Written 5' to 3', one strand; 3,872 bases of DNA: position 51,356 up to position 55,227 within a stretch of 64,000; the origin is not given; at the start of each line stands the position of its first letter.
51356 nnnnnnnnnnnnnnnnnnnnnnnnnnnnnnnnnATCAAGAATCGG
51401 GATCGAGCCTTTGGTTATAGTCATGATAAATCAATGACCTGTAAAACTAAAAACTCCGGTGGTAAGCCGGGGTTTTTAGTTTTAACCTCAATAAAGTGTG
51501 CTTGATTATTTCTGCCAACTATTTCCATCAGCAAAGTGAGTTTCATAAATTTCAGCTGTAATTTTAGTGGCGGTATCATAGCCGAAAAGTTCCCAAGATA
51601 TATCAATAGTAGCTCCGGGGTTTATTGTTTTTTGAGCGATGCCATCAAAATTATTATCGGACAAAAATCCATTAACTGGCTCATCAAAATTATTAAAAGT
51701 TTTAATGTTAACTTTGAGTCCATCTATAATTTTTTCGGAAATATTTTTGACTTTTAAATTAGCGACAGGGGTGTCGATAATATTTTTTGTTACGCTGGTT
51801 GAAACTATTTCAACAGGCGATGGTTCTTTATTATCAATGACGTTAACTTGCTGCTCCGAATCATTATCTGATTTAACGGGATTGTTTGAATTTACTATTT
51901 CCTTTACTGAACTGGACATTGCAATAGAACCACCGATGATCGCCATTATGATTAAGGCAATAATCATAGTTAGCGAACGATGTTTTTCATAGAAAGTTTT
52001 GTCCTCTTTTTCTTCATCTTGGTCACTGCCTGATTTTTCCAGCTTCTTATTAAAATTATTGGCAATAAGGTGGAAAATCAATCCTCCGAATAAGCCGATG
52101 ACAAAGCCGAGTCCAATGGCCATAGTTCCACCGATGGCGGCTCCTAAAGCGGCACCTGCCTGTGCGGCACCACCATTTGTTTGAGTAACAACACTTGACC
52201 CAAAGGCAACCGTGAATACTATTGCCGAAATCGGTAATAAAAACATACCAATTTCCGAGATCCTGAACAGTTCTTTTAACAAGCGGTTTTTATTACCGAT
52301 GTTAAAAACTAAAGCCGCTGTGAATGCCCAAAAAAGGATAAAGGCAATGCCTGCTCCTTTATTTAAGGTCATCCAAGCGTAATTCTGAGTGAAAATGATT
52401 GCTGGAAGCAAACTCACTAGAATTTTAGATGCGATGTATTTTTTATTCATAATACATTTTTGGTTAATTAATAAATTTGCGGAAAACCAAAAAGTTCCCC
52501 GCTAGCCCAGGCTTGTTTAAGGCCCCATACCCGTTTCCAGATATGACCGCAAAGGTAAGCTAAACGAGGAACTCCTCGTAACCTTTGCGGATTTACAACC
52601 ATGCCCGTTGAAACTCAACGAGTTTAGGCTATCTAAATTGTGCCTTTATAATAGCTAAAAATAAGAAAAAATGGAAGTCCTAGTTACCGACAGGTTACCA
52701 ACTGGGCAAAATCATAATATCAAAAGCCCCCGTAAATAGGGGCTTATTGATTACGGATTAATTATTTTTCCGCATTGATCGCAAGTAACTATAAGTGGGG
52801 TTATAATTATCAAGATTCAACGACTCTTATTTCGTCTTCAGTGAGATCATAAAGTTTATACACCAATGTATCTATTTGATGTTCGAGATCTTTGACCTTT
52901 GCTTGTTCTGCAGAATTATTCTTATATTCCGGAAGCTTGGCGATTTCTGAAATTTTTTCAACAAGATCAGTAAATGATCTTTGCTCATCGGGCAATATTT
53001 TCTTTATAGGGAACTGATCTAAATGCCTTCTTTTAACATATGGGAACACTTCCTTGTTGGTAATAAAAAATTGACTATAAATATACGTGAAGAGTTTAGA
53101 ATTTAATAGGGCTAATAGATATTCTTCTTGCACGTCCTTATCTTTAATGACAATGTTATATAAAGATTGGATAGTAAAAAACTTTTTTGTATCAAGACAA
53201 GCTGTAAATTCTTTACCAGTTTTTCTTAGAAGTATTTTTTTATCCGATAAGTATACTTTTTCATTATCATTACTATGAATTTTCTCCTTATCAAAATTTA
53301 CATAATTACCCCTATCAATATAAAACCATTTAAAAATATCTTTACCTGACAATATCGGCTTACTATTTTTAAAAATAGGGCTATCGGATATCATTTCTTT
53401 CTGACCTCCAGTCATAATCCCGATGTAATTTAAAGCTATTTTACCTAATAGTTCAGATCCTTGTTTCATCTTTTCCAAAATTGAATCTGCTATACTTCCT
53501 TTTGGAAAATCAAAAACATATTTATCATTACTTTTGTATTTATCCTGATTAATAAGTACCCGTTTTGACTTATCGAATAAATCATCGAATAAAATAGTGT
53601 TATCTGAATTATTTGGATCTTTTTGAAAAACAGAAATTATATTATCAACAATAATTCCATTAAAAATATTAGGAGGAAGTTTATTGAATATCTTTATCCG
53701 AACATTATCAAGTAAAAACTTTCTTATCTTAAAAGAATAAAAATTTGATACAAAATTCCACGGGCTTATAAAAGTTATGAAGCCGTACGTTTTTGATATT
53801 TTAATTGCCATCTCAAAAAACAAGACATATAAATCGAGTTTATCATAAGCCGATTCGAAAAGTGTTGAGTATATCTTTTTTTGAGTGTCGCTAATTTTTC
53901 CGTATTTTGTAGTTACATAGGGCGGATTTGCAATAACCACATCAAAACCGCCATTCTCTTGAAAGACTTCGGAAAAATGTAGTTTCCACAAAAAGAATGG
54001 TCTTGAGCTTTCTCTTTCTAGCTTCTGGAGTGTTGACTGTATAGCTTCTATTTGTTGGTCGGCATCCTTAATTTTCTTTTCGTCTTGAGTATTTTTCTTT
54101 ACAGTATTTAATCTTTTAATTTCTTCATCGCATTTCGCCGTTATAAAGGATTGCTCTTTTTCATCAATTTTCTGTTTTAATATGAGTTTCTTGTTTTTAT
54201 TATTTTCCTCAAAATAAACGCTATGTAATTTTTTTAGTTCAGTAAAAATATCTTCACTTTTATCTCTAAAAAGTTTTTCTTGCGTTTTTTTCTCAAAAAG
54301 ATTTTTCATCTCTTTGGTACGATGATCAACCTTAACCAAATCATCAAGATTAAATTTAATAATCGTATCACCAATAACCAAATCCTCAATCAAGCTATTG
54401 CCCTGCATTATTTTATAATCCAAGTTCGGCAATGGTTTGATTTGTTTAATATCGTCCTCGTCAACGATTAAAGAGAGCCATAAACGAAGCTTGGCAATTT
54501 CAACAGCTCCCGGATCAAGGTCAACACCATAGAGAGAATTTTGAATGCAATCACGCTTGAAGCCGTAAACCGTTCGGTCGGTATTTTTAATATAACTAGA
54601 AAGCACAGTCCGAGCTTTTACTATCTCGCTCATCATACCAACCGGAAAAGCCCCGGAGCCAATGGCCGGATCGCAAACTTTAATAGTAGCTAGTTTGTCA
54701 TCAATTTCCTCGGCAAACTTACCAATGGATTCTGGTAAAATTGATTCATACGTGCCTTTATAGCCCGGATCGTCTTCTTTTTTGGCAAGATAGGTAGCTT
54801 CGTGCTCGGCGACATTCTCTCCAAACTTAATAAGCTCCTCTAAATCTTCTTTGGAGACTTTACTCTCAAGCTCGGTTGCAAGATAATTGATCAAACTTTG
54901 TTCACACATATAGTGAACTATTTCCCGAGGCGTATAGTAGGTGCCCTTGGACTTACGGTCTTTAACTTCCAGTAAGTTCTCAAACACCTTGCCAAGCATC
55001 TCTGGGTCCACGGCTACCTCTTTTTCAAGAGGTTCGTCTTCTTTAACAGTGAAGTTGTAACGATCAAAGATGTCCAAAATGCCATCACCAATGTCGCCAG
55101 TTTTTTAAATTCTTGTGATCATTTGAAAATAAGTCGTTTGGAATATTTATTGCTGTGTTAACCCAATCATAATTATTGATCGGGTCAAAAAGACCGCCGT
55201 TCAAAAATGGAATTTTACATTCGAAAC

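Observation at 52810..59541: Restriction-like defence module: small HTH gene - PLD-nuclease::SNF2-helicase fusion - long adenine MTase, resembling a minimal DISARM class-1-like core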

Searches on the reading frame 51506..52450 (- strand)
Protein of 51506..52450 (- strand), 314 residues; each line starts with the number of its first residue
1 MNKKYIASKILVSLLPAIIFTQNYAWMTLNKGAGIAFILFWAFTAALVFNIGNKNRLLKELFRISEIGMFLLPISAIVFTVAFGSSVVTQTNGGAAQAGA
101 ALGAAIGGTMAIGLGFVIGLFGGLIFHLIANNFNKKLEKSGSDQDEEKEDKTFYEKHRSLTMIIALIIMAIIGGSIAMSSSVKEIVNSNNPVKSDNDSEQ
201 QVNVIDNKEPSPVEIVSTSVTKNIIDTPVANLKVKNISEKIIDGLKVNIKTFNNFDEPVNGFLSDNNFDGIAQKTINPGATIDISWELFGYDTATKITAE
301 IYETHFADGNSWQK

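Call 5: search_protein_families(library=pfam, proteins=[window:51506-52450:-], max_evalue=0.01)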
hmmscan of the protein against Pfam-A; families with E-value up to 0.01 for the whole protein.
window:51506-52450:- (314 aa): 1 family
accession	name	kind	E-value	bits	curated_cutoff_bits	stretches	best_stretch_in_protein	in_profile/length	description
PF11368.13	DUF3169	-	0.0058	16.7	31.6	1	84-183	23-124/250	Protein of unknown function (DUF3169)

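Call 6: search_protein_families(library=padloc, proteins=[window:51506-52450:-], max_evalue=0.01)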
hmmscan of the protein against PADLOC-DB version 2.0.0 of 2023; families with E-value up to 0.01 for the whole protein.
window:51506-52450:- (314 aa): 0 families

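Call 31: search_protein_families(library=ncbifam, proteins=[window:51506-52450:-], max_evalue=0.001)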
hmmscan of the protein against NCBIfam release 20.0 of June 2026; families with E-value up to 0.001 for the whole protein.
window:51506-52450:- (314 aa): 0 families

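Call 80: search_protein_families(library=phrogs, proteins=[window:51506-52450:-], max_evalue=0.0001)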
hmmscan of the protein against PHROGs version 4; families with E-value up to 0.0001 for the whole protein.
window:51506-52450:- (314 aa): 0 families

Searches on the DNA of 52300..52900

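Call 85: search_rna_families(source=window, start=52300, end=52900, threshold=gathering, show_alignments=1)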
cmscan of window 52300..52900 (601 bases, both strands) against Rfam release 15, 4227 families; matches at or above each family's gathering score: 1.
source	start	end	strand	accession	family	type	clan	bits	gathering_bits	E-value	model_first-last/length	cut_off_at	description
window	52509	52630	-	RF03000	LOOT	Gene; sRNA;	-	73.6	46.4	5.5e-14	1-121/121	no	LOOT RNA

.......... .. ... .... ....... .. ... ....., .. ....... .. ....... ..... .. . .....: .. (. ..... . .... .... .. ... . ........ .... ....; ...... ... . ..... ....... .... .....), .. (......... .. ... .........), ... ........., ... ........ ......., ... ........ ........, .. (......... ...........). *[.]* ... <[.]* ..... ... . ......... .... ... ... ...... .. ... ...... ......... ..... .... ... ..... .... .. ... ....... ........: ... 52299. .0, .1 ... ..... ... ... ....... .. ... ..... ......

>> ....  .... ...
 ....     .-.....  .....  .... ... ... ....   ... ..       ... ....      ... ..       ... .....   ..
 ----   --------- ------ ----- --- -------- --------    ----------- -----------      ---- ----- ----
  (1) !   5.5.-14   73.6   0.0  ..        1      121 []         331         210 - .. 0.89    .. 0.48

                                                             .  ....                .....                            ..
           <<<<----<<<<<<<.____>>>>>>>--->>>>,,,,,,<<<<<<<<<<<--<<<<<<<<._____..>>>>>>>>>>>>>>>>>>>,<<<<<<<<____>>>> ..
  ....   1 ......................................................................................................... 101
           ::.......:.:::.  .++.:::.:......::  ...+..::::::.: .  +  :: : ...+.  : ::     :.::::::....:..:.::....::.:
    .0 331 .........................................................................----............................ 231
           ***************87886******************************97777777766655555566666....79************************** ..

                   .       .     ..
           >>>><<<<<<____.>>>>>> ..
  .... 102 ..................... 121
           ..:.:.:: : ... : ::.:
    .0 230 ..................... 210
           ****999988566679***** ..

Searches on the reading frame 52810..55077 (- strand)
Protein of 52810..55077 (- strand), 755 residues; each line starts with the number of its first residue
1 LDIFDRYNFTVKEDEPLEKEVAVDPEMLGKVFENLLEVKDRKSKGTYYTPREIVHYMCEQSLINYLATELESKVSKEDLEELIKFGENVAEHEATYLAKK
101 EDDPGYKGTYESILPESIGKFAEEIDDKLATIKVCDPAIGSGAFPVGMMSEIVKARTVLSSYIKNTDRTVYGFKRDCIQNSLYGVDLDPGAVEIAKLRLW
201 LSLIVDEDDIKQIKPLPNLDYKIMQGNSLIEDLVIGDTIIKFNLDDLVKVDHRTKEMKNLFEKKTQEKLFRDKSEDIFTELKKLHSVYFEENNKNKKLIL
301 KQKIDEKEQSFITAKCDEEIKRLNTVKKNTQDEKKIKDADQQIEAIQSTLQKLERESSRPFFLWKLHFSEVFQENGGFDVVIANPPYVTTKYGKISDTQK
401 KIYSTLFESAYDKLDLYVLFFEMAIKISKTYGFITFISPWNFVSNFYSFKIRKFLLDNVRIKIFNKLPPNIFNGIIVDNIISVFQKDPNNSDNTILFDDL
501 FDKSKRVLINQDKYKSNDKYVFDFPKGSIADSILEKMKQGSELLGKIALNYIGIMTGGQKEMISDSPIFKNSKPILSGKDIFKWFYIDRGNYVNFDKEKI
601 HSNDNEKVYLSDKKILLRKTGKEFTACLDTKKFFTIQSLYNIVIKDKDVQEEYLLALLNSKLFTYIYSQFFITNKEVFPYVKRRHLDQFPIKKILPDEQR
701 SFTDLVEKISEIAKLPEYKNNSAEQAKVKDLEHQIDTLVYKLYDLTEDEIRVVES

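Call 5: search_protein_families(library=pfam, proteins=[window:52810-55077:-], max_evalue=0.01)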
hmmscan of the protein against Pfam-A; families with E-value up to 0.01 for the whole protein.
window:52810-55077:- (755 aa): 6 families
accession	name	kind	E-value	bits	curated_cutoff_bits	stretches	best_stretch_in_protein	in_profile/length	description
PF07669.17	Eco57I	-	4.4e-30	105.5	25.3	1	180-464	1-162/171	Eco57I restriction-modification methylase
PF12950.13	TaqI_C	-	1.3e-25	90.4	26.5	1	573-691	1-118/118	TaqI-like C-terminal specificity domain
PF02384.22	N6_Mtase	-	1.5e-16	61.1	20.4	1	372-507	120-253/311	N-6 DNA Methylase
PF20473.4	MmeI_Mtase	-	6.3e-09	35.8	27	1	123-203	12-86/259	MmeI, DNA-methyltransferase domain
PF01170.24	UPF0020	-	2.8e-05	24.3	22.3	0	320-410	63-152/197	RMKL-like, methyltransferase domain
PF05175.20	MTS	-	0.0022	18.1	23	1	328-414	50-130/170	Methyltransferase small domain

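Call 6: search_protein_families(library=padloc, proteins=[window:52810-55077:-], max_evalue=0.01)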
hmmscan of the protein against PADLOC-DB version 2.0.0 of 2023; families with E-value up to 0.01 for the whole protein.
window:52810-55077:- (755 aa): 44 families (the best 25 are shown)
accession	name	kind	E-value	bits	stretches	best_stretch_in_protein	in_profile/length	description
PDLC03596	REase_MTase_IIG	-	1.5e-106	355.7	4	73-236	487-646/1148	Type IIG restriction enzyme-methyltransferase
PDLC03612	REase_MTase_IIG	-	2.9e-60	202.6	4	168-499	582-927/1247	Type IIG restriction enzyme-methyltransferase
PDLC03601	REase_MTase_IIG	-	5.1e-54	181.5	1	4-487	338-781/1110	Type IIG restriction enzyme-methyltransferase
PDLC03348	MTase_II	-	6.6e-41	138.6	1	373-753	342-708/727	Type II methyltransferase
PDLC02643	DrmMI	-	3e-31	106.2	1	128-438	598-932/1347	DrmMI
PDLC03604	REase_MTase_IIG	-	8.9e-28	94.8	3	362-564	520-730/1011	Type IIG restriction enzyme-methyltransferase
PDLC03609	REase_MTase_IIG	-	2e-27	93.4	3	319-587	501-783/1066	Type IIG restriction enzyme-methyltransferase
PDLC02638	DrmMI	-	1.2e-22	78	1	167-435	660-931/935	DrmMI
PDLC03629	REase_MTase_IIG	-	1.1e-18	64.4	2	125-232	429-536/1182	Type IIG restriction enzyme-methyltransferase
PDLC03356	MTase_II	-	1.8e-17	61.4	1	262-690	87-500/545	Type II methyltransferase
PDLC03338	MTase_II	-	6.2e-16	56.2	1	373-488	241-352/604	Type II methyltransferase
PDLC03313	MTase_II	-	1.9e-15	54.4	1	373-467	140-232/563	Type II methyltransferase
PDLC02528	PglX|PglXI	-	4.5e-15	52.5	2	378-564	473-659/1125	PglX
PDLC02529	PglX|PglXI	-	9.3e-15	51.4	2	129-232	226-322/1189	PglX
PDLC02644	DrmMI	-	9.5e-15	51.6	2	354-427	358-434/988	DrmMI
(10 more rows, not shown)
